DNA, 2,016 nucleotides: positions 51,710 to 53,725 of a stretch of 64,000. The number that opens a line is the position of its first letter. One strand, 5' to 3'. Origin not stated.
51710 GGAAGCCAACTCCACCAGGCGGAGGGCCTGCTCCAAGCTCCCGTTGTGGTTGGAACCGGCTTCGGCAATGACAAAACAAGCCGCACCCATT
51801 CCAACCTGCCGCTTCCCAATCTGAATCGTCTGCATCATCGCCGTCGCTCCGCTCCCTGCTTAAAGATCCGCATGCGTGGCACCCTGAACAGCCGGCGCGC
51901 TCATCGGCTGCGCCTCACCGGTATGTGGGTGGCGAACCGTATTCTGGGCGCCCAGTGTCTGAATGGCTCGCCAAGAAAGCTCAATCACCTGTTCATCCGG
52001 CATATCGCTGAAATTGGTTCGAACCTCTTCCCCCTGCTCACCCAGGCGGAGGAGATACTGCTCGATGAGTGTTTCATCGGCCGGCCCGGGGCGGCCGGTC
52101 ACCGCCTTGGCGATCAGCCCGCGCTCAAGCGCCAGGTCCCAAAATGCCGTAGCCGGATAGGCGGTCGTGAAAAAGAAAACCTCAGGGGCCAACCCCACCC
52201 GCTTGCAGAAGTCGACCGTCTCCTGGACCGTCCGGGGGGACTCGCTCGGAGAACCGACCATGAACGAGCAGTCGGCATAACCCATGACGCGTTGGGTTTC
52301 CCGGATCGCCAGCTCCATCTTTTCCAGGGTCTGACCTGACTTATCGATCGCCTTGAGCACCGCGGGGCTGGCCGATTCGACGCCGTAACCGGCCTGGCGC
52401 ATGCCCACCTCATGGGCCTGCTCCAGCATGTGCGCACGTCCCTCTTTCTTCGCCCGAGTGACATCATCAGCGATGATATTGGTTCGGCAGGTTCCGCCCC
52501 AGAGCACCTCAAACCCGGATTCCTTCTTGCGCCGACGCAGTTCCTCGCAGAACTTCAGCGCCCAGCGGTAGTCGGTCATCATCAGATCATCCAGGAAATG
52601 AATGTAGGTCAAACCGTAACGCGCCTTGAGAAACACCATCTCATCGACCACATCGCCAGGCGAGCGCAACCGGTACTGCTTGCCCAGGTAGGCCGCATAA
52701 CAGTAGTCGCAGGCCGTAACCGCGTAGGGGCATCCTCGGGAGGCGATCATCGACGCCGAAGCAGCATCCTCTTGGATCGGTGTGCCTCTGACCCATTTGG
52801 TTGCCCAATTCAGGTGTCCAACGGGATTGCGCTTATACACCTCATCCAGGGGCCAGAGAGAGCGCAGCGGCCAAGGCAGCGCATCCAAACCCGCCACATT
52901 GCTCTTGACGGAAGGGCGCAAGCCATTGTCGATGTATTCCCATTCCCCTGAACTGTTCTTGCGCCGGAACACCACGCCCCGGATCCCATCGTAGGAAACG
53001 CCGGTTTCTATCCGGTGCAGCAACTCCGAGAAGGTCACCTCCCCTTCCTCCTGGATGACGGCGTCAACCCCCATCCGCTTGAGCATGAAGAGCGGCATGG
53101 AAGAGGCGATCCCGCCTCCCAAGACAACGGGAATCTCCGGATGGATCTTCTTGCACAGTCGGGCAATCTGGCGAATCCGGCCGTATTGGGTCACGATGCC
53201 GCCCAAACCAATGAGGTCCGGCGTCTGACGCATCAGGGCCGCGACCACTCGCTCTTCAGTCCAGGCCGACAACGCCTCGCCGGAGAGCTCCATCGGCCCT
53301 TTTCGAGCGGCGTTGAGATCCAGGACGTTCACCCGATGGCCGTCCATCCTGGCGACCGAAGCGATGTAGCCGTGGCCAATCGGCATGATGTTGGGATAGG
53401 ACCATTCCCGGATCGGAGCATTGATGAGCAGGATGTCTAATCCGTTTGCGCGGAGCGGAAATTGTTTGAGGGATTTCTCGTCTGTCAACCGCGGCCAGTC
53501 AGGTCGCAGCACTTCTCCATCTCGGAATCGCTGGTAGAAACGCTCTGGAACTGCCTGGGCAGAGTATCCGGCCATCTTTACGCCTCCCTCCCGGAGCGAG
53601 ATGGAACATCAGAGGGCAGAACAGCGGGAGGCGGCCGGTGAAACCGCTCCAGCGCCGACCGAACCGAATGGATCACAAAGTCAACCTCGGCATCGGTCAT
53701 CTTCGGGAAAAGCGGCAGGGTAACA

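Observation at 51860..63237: Three cobalamin-type radical SAM enzymes in one glycan operon; Fom3-like logic; one with CX6CX2C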

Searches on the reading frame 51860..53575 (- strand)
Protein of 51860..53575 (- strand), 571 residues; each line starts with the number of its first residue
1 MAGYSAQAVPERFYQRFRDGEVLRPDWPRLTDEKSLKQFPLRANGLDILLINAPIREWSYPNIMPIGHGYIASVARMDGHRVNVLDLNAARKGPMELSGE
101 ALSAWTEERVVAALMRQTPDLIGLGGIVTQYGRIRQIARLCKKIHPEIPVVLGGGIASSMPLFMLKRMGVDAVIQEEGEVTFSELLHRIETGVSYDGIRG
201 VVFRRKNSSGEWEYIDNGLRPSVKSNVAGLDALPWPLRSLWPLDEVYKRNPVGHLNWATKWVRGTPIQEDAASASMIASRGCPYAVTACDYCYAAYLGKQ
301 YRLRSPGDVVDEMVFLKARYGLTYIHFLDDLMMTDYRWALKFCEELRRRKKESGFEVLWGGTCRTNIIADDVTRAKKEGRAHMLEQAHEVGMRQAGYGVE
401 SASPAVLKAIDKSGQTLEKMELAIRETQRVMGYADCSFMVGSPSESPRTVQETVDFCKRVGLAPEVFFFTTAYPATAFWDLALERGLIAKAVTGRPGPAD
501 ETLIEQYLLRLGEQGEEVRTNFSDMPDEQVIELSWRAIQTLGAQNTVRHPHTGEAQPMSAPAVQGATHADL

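Call 5: search_protein_families(library=pfam, proteins=[window:51860-53575:-], max_evalue=0.01)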
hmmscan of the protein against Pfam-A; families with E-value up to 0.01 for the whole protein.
window:51860-53575:- (571 aa): 2 families
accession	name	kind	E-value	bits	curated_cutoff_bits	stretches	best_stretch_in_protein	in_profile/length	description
PF02310.24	B12-binding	-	5.1e-19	68.7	32.1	1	64-186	13-121/121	B12 binding domain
PF04055.27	Radical_SAM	-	1.9e-11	44.8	29.5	1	277-457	2-166/166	Radical SAM superfamily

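Call 6: search_protein_families(library=ncbifam, proteins=[window:51860-53575:-], max_evalue=0.01)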
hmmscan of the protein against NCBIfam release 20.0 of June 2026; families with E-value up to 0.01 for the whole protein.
window:51860-53575:- (571 aa): 18 families
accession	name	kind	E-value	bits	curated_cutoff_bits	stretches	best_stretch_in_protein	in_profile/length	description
NF050148.1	rSAM_ApyD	equivalog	2.8e-29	102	750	2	277-460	203-366/645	RiPP biosynthesis radical SAM protein ApyD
TIGR04072.2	rSAM_ladder_B12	equivalog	2.2e-27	95.8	360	2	274-490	181-380/443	lipid biosynthesis B12-binding/radical SAM protein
TIGR02026.1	BchE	equivalog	2.2e-22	79.6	481.35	2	278-486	199-391/497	magnesium-protoporphyrin IX monomethyl ester anaerobic oxidative cyclase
TIGR04385.1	B12_rSAM_cofa1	equivalog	3.2e-22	79.4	450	2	273-459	195-363/438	B12 lower ligand biosynthesis radical SAM protein BzaD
TIGR03471.1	HpnJ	equivalog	2.3e-21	76.3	577.6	1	136-490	86-395/472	hopanoid biosynthesis associated radical SAM protein HpnJ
NF038361.1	rSAM_Sden_1168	equivalog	6.6e-20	71.2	575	1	63-489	83-480/560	Sden_1168 family B12-binding radical SAM P-methyltransferase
TIGR03975.1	rSAM_ocin_1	subfamily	6.9e-19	67.8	281.85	1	73-448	85-418/606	RiPP maturation radical SAM C-methyltransferase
TIGR04479.1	bcpD_PhpK_rSAM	subfamily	2.6e-17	62.4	600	1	273-467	241-414/504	PhpK family radical SAM P-methyltransferase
TIGR04190.1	B12_SAM_Ta0216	equivalog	1.8e-15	56.5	500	1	123-460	86-394/554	TIGR04190 family B12-binding domain/radical SAM domain protein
TIGR04013.1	B12_SAM_MJ_1487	hypoth_equivalog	1.3e-14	53.8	251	2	136-207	58-129/382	TIGR04013 family B12-binding domain/radical SAM domain-containing protein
TIGR04014.1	B12_SAM_MJ_0865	equivalog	3.7e-14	52.3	360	2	276-484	163-360/434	methyl-coenzyme M reductase glutamine C-methyltransferase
TIGR04367.1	HpnR_B12_rSAM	equivalog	2.5e-12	46.1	650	2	63-205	20-150/490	hopanoid C-3 methylase HpnR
TIGR04295.1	B12_rSAM_oligo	hypoth_equivalog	2.1e-10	39.9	400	1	149-352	104-271/422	TIGR04295 family B12-binding domain-containing radical SAM protein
NF033712.0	B12_rSAM_KedN5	subfamily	3.1e-10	38.9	700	1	63-208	15-156/624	KedN5 family methylcobalamin-dependent radical SAM C-methyltransferase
NF033070.1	rSAM_AprD4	equivalog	6.7e-10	38.4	500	1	273-489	196-397/456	AprD4 family radical SAM diol-dehydratase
TIGR04428.1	B12_rSAM_trp_MT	equivalog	5e-08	31.8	500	1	61-353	12-293/558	tryptophan 2-C-methyltransferase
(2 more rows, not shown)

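Call 12: search_solved_structures(query=window:51860-53575:-, max_evalue=0.01, show_alignments=2)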
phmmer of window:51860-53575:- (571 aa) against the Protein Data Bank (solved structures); distinct sequences matched with E-value up to 0.01: 4.
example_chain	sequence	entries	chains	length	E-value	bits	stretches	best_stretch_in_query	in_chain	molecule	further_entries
7kdx_A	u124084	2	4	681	5.7e-06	28.3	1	118-206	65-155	Methyltransferase TokK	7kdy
6wte_A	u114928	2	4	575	1.2e-05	27.3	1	59-455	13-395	B12-binding domain-containing protein | Tryptophan-C2-methyltransferase containing B12-binding domain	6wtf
9ccb_A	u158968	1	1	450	6.6e-05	24.8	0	394-474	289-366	Radical SAM core domain-containing protein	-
6fd2_B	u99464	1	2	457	0.00014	23.7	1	274-488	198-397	Putative apramycin biosynthetic oxidoreductase 4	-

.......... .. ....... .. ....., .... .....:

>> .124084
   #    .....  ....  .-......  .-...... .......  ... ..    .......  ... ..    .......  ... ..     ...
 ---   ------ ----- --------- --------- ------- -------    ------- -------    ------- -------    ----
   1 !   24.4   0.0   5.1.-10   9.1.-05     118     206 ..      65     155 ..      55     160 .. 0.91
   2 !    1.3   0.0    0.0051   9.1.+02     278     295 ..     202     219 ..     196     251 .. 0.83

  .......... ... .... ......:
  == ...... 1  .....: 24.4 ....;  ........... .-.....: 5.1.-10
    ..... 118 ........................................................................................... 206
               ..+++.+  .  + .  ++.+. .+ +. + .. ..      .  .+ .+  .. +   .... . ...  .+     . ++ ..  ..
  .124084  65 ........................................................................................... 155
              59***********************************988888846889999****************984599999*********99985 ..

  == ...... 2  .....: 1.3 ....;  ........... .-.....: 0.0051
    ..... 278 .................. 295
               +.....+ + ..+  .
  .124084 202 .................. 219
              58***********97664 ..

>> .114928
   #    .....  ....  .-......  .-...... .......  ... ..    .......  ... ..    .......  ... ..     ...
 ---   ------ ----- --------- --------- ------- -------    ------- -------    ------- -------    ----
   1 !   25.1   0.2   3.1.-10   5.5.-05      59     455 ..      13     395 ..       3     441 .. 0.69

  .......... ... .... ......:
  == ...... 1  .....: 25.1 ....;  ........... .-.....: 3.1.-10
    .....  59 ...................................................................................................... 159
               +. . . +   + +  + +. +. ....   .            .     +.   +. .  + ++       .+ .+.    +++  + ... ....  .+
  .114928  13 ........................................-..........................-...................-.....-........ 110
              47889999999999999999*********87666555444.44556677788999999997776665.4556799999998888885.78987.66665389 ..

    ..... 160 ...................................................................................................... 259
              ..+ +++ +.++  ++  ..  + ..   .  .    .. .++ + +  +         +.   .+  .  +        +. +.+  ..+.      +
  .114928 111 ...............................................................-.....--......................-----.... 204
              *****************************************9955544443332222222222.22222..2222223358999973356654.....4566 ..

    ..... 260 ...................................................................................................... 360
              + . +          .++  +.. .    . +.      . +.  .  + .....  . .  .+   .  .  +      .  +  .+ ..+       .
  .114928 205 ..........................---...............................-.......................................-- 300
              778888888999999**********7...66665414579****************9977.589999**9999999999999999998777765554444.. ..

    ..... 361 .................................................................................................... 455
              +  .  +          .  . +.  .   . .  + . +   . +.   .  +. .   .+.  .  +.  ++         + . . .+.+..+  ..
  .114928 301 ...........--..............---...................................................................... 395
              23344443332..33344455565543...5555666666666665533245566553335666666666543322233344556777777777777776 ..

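Call 15: find_homologous_proteins(query=window:51860-53575:-, max_evalue=1e-10)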
Query window:51860-53575:- (571 aa): 391 proteins with E <= 1e-10 among 8000 candidates; the best 120 are listed.
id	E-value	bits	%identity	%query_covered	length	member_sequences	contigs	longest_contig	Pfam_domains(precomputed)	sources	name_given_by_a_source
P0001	0.0e+0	1321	100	100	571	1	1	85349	PF04055.28,PF02310.25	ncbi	-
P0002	0.0e+0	1039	76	98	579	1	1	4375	PF04055.28,PF02310.25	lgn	-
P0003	0.0e+0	1038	76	99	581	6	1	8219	PF04055.28,PF02310.25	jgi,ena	-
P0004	0.0e+0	1038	76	99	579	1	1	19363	PF04055.28,PF02310.25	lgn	-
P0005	0.0e+0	1034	76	99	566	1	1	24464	PF04055.28,PF02310.25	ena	-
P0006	0.0e+0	1030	75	99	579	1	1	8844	PF04055.28,PF02310.25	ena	-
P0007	0.0e+0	1029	75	99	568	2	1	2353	PF04055.28,PF02310.25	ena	-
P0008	0.0e+0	1022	76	99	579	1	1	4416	PF04055.28,PF02310.25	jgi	jgi:radical SAM superfamily enzyme YgiQ (UPF0313 family)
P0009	0.0e+0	1018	74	98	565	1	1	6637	PF04055.28,PF02310.25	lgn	-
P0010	0.0e+0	1015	74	99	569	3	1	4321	PF04055.28,PF02310.25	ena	-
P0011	0.0e+0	1015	74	98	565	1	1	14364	PF04055.28,PF02310.25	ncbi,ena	-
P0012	1.8e-298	1009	75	98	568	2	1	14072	PF04055.28,PF02310.25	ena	-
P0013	2.6e-298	1008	74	98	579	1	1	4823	PF04055.28,PF02310.25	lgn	-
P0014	9.3e-298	1007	73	98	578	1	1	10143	PF04055.28,PF02310.25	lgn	-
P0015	1.0e-297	1007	73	98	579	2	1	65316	PF04055.28,PF02310.25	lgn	-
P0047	1.8e-277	940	70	100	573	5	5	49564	PF04055.28,PF02310.25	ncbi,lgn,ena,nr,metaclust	ncbi:MAG: hypothetical protein A3G81_20910 [Betaproteobacteria bacterium RIFCSPLOWO2_12_FULL_65_14]|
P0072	1.8e-272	923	67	99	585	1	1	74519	PF04055.28,PF02310.25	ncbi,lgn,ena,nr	ncbi:MAG: B12-binding domain-containing radical SAM protein [Cytophagales bacterium]|nr:B12-binding 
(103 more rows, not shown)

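Call 17: find_encoding_contigs(protein=P0001, flank=3000, max_places=2)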
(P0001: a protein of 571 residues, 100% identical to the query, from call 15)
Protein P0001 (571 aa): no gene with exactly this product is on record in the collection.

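Call 18: find_encoding_contigs(protein=P0072, flank=10000, max_places=2)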
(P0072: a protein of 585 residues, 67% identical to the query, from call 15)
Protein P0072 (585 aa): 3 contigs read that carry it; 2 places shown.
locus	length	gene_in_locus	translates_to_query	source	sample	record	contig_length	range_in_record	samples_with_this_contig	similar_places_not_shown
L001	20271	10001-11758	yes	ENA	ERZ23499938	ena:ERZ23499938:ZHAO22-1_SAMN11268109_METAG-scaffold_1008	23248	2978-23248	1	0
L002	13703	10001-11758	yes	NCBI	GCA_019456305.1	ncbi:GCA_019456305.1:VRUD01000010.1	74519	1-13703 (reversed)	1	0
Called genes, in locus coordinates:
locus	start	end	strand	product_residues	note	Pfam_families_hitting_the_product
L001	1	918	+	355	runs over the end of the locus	PF01408:GFO_IDH_MocA, PF03447:NAD_binding_3 (weak), PF02894:GFO_IDH_MocA_C, PF22725:GFO_IDH_MocA_C3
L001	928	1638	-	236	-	PF02585:PIG-L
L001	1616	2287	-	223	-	PF00551:Formyl_trans_N (weak), PF21553:Formyl_trans_C_2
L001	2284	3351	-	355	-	PF03102:NeuB, PF08666:SAF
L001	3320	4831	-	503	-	PF13302:Acetyltransf_3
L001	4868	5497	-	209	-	PF13489:Methyltransf_23, PF13649:Methyltransf_25, PF13847:Methyltransf_31, PF08241:Methyltransf_11, PF08242:Methyltransf_12 (weak)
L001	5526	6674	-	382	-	PF01041:DegT_DnrJ_EryC1, PF00155:Aminotran_1_2 (weak)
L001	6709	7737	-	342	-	PF04321:RmlD_sub_bind, PF01073:3Beta_HSD, PF01370:Epimerase, PF02719:Polysacc_synt_2, PF07993:NAD_binding_4 (weak), PF13460:NAD_binding_10 (weak), PF16363:GDP_Man_Dehyd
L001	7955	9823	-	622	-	-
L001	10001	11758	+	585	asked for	PF02310:B12-binding, PF04055:Radical_SAM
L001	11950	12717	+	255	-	PF02348:CTP_transf_3, PF12804:NTP_transf_3 (weak)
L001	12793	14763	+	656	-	PF13415:Beta-prop_FBX42 (faint), PF01344:Kelch_1 (faint), PF24681:Kelch_KLHDC2_KLHL20_DRC7 (weak), PF22352:K319L-like_PKD (faint), PF18962:Por_Secre_tail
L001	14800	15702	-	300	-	PF00852:Glyco_transf_10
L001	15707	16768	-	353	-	PF01073:3Beta_HSD, PF01370:Epimerase, PF02719:Polysacc_synt_2, PF04321:RmlD_sub_bind, PF16363:GDP_Man_Dehyd, PF07993:NAD_binding_4 (weak)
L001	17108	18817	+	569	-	PF07969:Amidohydro_3, PF01979:Amidohydro_1 (weak)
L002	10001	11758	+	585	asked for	PF02310:B12-binding, PF04055:Radical_SAM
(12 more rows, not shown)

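Call 19: find_encoding_contigs(protein=P0047, flank=10000, max_places=2)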
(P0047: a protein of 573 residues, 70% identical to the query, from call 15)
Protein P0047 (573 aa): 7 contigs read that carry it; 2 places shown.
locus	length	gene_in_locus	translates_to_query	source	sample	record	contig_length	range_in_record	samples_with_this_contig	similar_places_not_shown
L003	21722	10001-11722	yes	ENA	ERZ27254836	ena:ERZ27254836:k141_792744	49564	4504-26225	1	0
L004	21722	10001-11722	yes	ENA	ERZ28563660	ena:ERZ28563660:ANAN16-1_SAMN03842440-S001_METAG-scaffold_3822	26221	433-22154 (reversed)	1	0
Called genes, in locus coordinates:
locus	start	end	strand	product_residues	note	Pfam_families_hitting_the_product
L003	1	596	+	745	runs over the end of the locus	-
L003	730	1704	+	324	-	PF13641:Glyco_tranf_2_3 (faint), PF00535:Glycos_transf_2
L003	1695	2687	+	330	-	PF04321:RmlD_sub_bind, PF01073:3Beta_HSD, PF01370:Epimerase, PF02719:Polysacc_synt_2 (weak), PF16363:GDP_Man_Dehyd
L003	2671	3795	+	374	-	PF01041:DegT_DnrJ_EryC1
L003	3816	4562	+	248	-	PF13489:Methyltransf_23, PF05175:MTS (faint), PF13847:Methyltransf_31, PF08241:Methyltransf_11, PF08242:Methyltransf_12, PF13649:Methyltransf_25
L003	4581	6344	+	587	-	PF02543:Carbam_trans_N, PF00814:TsaD (weak), PF16861:Carbam_trans_C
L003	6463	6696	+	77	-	-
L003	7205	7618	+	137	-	PF01610:DDE_Tnp_ISL3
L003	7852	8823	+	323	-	PF01073:3Beta_HSD, PF01370:Epimerase, PF02719:Polysacc_synt_2, PF04321:RmlD_sub_bind (weak), PF07993:NAD_binding_4 (faint), PF08659:KR (faint), PF16363:GDP_Man_Dehyd, PF13460:NAD_binding_10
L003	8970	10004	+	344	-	-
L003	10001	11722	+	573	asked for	PF02310:B12-binding, PF04055:Radical_SAM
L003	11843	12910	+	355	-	PF03102:NeuB, PF08666:SAF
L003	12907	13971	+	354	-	PF00132:Hexapep, PF14602:Hexapep_2 (weak)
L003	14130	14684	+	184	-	PF02585:PIG-L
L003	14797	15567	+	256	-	PF02348:CTP_transf_3, PF12804:NTP_transf_3 (faint)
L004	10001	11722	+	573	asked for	PF02310:B12-binding, PF04055:Radical_SAM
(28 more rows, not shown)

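Call 20: find_related_loci(query=window:51860-53575:-, collection=genome_contigs, flank=10000)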
Query window:51860-53575:- (571 aa) in genome_contigs; peptide patterns used: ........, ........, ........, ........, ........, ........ (x = any residue, [..] = any of these).
57 stretches matched a pattern; 27 encode a relative of the query (tblastn E <= 1e-3); 27 distinct loci.
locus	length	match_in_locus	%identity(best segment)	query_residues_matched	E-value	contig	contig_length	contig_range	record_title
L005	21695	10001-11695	75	7-571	0e+0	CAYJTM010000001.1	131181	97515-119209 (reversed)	MAG TPA_asm: uncultured Planctomycetia bacterium isolate ERP125453_co1_224 genome assembly, contig: NODE_52_length_13118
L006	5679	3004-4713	73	2-571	0e+0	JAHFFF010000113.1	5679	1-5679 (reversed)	MAG: Candidatus Omnitrophota bacterium isolate nzgw286 NODE_12462_length_5680_cov_3.439827, whole genome shotgun sequenc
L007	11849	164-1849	73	10-571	0e+0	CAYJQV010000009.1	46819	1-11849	MAG TPA_asm: uncultured Planctomycetia bacterium isolate ERP125453_co1_223 genome assembly, contig: NODE_548_length_4681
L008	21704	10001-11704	73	5-571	0e+0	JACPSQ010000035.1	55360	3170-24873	MAG: Candidatus Omnitrophota bacterium isolate NC_groundwater_710_Ag_S-0.2um_63_12 S36_SO-2_scaffold_5283, whole genome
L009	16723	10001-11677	69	10-571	0e+0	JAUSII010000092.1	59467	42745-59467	MAG: Deltaproteobacteria bacterium isolate E14_metabat.bin.232 E14_k141_1791813, whole genome shotgun sequence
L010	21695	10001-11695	66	7-571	0e+0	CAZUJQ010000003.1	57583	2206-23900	MAG TPA_asm: uncultured Planctomycetales bacterium isolate binchicken_co21_390 genome assembly, contig: NODE_128_length_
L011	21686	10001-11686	69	10-571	0e+0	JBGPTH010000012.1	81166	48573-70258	MAG: Nitrospiria bacterium isolate OBJ1_062018_110_73 k141_2703791_length_81166_cov_20.0882, whole genome shotgun sequen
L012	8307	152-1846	72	7-571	0e+0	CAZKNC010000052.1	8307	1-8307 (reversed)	MAG TPA_asm: uncultured Planctomycetia bacterium isolate binchicken_co95_84 genome assembly, contig: NODE_4606_length_83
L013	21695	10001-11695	67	8-571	0e+0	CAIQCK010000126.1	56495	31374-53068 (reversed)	uncultured bacterium isolate AM-2014_bin-0333 genome assembly, contig: bin-0333:126/126, whole genome shotgun sequence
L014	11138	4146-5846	65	5-571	0e+0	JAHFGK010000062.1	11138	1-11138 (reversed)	MAG: Candidatus Omnitrophota bacterium isolate nzgw313 NODE_9139_length_11139_cov_3.261027, whole genome shotgun sequenc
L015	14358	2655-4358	67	5-571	0e+0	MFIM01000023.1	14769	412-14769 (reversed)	MAG: Candidatus Giovannonibacteria bacterium RIFCSPLOWO2_02_FULL_45_28 rifcsplowo2_02_scaffold_5840, whole genome shotgu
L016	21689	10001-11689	68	8-571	0e+0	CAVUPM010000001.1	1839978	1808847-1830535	MAG: uncultured Candidatus Rokubacteria bacterium isolate MFD06229.bin.2.170 genome assembly, contig: contig_11623, whol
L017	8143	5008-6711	65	5-571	0e+0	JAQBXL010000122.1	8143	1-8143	MAG: Chloroflexota bacterium isolate casp150-mb.275 NODE_22042_length_8143_cov_0.132521, whole genome shotgun sequence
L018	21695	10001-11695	66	7-571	0e+0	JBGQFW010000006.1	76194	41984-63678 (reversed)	MAG: Candidatus Methylomirabilia bacterium isolate OBJ2_061818_090_42 k141_1104899_length_76194_cov_15.9310, whole genom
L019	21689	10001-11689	65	8-571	0e+0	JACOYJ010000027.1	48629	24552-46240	MAG: Candidatus Pacearchaeota archaeon isolate NC_groundwater_176_Ag_S-0.1um_34_9 S4_GD2017_2_S1_scaffold_810, whole gen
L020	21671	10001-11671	63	13-571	0e+0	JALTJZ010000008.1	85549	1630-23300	MAG: Chromatiales bacterium isolate S139_maxbin2_scaf2bin.148 S139_NODE_124_length_85549_cov_57.237761, whole genome sho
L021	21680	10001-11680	66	12-571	0e+0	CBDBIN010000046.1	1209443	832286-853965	MAG: Terriglobia bacterium isolate d1c3b3d4-6a15-40f0-a509-e9ece1a5a339 genome assembly, contig: contig_46, whole genome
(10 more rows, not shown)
